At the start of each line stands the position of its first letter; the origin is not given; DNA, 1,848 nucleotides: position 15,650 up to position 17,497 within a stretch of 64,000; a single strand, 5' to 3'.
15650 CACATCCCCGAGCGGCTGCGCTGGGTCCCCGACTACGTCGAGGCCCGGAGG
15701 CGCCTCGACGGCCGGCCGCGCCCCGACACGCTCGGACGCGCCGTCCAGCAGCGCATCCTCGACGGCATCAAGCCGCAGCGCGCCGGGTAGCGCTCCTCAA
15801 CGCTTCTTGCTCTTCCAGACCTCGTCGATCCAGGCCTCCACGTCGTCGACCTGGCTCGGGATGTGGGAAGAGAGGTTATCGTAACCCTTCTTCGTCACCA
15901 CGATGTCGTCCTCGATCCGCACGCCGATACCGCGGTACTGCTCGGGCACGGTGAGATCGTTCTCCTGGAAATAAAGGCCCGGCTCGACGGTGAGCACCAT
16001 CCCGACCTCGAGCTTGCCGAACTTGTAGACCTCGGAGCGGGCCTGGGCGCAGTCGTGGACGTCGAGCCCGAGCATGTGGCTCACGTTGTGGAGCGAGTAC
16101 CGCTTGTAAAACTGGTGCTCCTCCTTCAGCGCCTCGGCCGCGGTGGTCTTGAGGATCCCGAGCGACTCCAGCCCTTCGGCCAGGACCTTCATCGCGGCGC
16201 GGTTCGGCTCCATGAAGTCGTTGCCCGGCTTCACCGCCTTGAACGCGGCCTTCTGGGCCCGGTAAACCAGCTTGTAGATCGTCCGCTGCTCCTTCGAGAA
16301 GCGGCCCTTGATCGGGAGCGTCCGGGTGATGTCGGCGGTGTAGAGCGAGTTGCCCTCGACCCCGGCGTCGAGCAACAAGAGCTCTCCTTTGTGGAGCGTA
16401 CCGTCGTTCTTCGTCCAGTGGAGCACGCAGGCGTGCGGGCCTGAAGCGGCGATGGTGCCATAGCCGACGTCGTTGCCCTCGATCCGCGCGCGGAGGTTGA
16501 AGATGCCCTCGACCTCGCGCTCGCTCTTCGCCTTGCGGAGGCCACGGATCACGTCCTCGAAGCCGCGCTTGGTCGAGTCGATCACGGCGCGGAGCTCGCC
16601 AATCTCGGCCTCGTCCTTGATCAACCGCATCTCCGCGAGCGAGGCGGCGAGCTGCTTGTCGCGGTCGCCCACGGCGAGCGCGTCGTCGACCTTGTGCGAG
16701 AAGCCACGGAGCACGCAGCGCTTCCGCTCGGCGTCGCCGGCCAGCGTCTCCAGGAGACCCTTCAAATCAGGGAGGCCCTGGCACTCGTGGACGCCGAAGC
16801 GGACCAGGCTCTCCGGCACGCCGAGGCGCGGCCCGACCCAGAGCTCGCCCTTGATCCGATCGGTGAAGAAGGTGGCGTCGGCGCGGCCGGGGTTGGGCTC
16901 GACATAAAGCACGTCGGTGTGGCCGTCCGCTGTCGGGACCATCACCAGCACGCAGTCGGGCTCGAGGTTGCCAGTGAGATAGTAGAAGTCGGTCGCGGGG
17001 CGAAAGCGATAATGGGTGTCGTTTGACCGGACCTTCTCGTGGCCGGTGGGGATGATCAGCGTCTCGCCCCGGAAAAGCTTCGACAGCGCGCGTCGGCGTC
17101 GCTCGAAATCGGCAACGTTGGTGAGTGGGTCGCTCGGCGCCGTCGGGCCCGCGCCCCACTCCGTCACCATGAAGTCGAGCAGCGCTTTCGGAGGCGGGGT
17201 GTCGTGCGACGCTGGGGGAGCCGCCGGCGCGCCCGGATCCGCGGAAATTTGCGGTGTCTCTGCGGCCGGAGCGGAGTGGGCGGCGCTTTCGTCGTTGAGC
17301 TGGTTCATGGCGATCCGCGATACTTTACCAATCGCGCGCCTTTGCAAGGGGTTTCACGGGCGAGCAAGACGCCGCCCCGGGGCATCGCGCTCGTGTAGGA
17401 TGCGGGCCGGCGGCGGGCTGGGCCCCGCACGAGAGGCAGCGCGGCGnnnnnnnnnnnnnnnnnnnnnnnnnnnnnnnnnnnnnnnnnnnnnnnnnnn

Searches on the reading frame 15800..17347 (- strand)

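Call 26: search_protein_families(library=pfam, proteins=[window:15800-17347:-], max_evalue=0.001)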
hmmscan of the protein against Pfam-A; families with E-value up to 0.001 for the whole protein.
window:15800-17347:- (516 aa): 2 families
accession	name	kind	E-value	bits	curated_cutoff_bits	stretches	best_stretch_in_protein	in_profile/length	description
PF00557.29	Peptidase_M24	-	9.9e-51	172.9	23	1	252-486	3-208/208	Metallopeptidase family M24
PF05195.22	AMP_N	-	3.7e-23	82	24.6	1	82-206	2-117/121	Aminopeptidase P, N-terminal domain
